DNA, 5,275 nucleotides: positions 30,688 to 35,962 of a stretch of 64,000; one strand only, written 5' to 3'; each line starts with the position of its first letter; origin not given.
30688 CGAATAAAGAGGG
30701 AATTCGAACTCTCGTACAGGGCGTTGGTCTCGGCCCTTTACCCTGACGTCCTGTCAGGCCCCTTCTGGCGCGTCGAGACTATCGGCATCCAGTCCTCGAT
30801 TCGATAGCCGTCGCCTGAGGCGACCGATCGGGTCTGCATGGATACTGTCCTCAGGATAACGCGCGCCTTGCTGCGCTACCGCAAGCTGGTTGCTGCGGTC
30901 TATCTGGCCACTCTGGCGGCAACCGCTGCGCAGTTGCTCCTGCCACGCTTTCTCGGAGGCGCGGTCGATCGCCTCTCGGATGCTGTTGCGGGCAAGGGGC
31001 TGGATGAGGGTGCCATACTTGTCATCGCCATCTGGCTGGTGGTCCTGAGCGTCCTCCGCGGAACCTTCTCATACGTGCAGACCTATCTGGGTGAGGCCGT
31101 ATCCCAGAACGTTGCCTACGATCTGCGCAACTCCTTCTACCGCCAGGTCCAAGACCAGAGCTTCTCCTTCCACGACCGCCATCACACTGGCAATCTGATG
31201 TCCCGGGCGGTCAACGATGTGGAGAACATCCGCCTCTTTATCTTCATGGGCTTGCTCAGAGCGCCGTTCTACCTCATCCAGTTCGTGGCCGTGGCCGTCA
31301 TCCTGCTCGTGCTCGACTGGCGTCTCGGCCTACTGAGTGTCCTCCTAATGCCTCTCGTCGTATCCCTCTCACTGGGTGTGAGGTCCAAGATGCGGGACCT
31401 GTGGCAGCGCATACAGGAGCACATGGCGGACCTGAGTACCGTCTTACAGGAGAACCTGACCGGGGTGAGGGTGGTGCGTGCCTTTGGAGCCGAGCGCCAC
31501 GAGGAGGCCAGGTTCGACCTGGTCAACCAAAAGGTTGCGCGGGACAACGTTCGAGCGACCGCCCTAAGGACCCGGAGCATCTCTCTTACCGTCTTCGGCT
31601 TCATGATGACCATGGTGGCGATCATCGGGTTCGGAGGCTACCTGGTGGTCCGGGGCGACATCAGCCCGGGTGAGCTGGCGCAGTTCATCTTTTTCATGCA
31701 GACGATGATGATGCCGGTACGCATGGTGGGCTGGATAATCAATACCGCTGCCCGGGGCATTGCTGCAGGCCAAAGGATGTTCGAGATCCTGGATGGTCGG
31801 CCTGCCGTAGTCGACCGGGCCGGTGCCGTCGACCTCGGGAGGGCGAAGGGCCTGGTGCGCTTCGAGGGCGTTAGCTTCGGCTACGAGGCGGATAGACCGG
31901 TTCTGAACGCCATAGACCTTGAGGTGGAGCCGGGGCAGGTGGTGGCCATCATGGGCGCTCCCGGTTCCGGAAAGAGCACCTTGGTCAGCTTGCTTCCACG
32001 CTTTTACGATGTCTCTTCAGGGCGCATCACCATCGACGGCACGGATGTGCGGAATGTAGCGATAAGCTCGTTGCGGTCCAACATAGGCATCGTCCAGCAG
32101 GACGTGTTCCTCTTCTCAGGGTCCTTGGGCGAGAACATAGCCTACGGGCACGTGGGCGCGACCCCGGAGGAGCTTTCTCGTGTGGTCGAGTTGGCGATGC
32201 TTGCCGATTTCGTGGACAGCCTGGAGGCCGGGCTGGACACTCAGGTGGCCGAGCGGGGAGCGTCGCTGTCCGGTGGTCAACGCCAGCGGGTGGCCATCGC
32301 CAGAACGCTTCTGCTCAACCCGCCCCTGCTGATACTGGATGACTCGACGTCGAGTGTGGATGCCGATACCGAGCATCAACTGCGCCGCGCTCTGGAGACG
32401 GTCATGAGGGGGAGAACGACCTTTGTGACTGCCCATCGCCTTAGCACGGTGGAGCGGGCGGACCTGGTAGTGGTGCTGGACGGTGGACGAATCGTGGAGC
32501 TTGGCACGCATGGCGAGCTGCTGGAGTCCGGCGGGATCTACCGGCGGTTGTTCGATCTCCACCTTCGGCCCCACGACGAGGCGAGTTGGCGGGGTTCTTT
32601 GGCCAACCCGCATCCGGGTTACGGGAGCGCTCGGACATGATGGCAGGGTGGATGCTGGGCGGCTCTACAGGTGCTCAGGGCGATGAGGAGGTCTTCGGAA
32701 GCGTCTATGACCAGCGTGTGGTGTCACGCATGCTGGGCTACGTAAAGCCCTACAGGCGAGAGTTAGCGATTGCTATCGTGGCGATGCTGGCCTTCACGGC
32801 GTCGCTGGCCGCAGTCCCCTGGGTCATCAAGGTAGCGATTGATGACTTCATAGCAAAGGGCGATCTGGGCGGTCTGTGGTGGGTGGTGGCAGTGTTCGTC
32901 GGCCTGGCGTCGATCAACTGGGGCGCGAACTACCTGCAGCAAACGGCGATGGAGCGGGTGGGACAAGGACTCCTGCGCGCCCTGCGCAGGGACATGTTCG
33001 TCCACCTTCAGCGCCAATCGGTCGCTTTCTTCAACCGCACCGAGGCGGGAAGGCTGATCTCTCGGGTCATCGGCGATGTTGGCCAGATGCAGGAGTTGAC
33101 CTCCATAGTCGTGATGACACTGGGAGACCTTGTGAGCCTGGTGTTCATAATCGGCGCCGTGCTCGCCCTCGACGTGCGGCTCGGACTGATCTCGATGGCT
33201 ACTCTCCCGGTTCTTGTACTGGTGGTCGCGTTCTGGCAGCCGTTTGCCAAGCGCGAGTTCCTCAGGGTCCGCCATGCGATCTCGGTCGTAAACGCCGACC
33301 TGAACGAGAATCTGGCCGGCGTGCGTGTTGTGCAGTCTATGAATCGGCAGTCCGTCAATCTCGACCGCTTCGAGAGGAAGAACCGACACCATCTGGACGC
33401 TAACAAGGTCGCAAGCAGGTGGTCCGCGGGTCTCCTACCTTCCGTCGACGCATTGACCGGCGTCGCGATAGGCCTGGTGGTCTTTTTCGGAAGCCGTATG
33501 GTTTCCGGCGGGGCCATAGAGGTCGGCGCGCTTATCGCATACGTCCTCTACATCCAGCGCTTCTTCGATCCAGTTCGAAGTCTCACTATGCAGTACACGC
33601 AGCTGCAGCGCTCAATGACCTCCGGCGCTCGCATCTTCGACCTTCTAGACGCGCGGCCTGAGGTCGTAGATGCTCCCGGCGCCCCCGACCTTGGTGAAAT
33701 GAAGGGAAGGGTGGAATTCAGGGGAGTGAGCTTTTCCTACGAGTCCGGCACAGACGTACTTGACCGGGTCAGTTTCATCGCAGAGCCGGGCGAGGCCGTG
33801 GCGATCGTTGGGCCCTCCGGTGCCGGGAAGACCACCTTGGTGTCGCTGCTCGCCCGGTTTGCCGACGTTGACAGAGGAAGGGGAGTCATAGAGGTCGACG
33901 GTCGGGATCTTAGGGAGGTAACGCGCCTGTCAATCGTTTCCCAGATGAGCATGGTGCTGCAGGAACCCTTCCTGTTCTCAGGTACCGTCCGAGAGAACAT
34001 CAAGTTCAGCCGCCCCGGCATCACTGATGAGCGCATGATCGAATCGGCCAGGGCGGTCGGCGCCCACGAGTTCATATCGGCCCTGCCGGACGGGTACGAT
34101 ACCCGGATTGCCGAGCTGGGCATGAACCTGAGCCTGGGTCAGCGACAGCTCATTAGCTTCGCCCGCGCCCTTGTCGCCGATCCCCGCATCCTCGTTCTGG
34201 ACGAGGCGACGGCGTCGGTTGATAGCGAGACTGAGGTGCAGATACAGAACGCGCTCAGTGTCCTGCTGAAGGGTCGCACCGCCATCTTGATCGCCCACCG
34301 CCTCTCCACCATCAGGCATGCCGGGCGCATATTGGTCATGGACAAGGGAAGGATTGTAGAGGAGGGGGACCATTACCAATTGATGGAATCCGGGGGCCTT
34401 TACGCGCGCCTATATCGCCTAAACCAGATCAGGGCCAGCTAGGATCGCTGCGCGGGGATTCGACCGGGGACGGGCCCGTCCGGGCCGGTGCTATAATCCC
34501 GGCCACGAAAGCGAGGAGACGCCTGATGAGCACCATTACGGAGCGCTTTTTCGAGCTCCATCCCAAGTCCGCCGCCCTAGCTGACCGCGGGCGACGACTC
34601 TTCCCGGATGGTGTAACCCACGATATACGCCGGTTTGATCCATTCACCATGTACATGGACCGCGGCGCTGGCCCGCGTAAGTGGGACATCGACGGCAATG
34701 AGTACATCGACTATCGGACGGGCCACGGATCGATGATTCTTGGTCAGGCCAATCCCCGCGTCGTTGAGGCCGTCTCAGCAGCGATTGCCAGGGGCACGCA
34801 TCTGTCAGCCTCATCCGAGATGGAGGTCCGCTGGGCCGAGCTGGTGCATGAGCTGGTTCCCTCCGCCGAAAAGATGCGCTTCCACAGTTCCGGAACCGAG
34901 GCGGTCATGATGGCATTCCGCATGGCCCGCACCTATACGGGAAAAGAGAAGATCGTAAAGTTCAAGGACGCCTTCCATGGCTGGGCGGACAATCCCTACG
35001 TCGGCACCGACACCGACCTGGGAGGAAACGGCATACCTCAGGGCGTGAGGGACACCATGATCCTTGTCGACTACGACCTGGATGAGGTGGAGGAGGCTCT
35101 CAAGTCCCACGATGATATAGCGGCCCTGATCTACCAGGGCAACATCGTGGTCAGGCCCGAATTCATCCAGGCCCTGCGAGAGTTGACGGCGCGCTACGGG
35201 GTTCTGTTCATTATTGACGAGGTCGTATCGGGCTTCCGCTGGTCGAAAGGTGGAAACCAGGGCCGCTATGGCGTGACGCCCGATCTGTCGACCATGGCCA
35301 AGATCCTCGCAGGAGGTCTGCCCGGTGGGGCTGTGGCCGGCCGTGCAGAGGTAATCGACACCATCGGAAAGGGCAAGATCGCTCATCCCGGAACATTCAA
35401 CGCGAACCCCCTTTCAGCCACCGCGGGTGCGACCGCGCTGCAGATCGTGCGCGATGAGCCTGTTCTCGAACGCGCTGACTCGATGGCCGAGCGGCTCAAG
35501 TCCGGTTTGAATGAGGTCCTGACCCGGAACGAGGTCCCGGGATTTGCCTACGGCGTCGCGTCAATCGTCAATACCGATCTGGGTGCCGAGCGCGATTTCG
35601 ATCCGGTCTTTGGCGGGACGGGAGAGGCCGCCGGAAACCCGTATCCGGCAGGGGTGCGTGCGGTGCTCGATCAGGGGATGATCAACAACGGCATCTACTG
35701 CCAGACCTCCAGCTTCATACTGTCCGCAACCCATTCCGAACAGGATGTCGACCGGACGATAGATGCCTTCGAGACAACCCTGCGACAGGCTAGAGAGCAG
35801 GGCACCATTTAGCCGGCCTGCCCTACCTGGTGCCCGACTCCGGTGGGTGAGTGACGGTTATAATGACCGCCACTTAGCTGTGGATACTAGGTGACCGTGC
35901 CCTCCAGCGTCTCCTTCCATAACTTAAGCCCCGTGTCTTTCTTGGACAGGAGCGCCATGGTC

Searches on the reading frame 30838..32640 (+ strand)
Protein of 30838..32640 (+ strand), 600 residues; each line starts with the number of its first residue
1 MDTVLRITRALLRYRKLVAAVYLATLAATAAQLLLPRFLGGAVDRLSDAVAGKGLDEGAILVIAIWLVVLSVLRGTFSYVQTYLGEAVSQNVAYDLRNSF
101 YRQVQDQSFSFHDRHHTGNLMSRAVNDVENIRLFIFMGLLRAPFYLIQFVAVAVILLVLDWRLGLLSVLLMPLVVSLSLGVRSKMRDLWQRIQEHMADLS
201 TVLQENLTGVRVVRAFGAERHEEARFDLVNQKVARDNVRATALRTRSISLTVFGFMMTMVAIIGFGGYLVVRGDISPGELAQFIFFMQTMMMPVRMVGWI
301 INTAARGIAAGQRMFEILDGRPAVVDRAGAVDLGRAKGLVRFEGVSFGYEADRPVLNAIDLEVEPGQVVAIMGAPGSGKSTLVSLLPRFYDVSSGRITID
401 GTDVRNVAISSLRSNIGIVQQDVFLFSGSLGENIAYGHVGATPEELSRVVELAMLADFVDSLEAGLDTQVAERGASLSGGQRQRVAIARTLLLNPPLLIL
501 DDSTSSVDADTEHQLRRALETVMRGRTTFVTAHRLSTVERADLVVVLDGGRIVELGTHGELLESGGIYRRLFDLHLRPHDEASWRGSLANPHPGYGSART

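Call 27: search_protein_families(library=pfam, proteins=[window:30838-32640:+], max_evalue=0.0001)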
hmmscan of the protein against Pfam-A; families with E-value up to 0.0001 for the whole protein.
window:30838-32640:+ (600 aa): 3 families
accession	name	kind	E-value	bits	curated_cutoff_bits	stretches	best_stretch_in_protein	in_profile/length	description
PF00664.28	ABC_membrane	-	4.2e-48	164.8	28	1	21-294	4-274/274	ABC transporter transmembrane region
PF00005.33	ABC_tran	-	2.2e-31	109.7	25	1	356-505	1-137/137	ABC transporter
PF02463.25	SMC_N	-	5.3e-06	26.5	40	0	394-545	108-209/220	RecF/RecN/SMC N terminal domain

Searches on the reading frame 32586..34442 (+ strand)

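Call 27: search_protein_families(library=pfam, proteins=[window:32586-34442:+], max_evalue=0.0001)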
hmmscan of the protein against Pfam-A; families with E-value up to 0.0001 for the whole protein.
window:32586-34442:+ (618 aa): 3 families
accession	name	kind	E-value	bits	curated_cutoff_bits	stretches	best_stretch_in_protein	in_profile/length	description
PF00664.28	ABC_membrane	-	4.4e-40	138.5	28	1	61-330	2-274/274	ABC transporter transmembrane region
PF00005.33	ABC_tran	-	1e-26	94.6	25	1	392-543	1-137/137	ABC transporter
PF00004.35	AAA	-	3.3e-05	24.8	21.2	0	406-445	2-37/131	ATPase family associated with various cellular activities (AAA)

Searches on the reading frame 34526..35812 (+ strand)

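Call 27: search_protein_families(library=pfam, proteins=[window:34526-35812:+], max_evalue=0.0001)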
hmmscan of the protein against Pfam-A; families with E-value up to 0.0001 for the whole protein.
window:34526-35812:+ (428 aa): 2 families
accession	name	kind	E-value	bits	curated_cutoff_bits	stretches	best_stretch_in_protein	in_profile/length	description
PF00202.27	Aminotran_3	-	1.3e-55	189.2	30.5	1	38-357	7-355/403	Aminotransferase class-III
PF00155.27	Aminotran_1_2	-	6.4e-05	22.7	19.7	0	208-326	162-281/361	Aminotransferase class I and II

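Call 62: search_protein_families(library=ncbifam, proteins=[window:34526-35812:+], max_evalue=1e-8)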
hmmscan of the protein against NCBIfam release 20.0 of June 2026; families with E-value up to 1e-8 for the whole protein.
window:34526-35812:+ (428 aa): 67 families (the best 25 are shown)
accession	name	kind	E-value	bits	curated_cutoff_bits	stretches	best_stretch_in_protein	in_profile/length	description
NF000818.0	PRK00062.1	subfamily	4.8e-92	308.9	398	1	13-422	4-427/429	glutamate-1-semialdehyde 2,1-aminomutase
TIGR00713.1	hemL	equivalog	1.1e-87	294.5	527.3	1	15-420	2-421/423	glutamate-1-semialdehyde 2,1-aminomutase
NF041362.1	GntE_guanitoxin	equivalog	2.1e-82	277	525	1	13-412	6-426/426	guanitoxin biosynthesis PLP-dependent transaminase GntE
NF009055.0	PRK12389.1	equivalog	1.2e-70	238.3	637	1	42-423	37-429/431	glutamate-1-semialdehyde 2,1-aminomutase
NF004856.0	PRK06209.1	equivalog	2e-65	221.1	486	1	13-420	9-414/450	glutamate-1-semialdehyde 2,1-aminomutase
NF001864.0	PRK00615.1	equivalog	6.9e-46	156.7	706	1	23-338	15-349/433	glutamate-1-semialdehyde aminotransferase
NF005692.0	PRK07495.1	equivalog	1.2e-45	156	724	2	209-424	216-424/425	4-aminobutyrate--2-oxoglutarate transaminase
NF004426.0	PRK05769.1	equivalog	1.5e-45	155.8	552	2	205-352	235-379/441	acetyl ornithine aminotransferase family protein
NF002874.0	PRK03244.1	equivalog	4.1e-45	154.2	457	1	41-331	26-322/399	acetylornithine transaminase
TIGR00707.1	argD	subfamily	1.8e-44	152.1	410.05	1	36-335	5-313/381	acetylornithine/succinylornithine family transaminase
NF005993.0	PRK08117.1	subfamily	1.7e-43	148.8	574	2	205-349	221-364/433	aspartate aminotransferase family protein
NF004714.0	PRK06058.1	subfamily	1.3e-41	142.8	639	2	205-390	237-420/447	4-aminobutyrate--2-oxoglutarate transaminase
TIGR00700.1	GABAtrnsam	equivalog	2.3e-41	141.8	506.65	2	205-369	211-374/420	4-aminobutyrate--2-oxoglutarate transaminase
NF005272.0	PRK06777.1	equivalog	3.2e-41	141.3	725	2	205-337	212-343/421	4-aminobutyrate--2-oxoglutarate transaminase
NF005453.0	PRK07046.1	subfamily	2.5e-39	135.1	425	1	5-421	20-450/453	transaminase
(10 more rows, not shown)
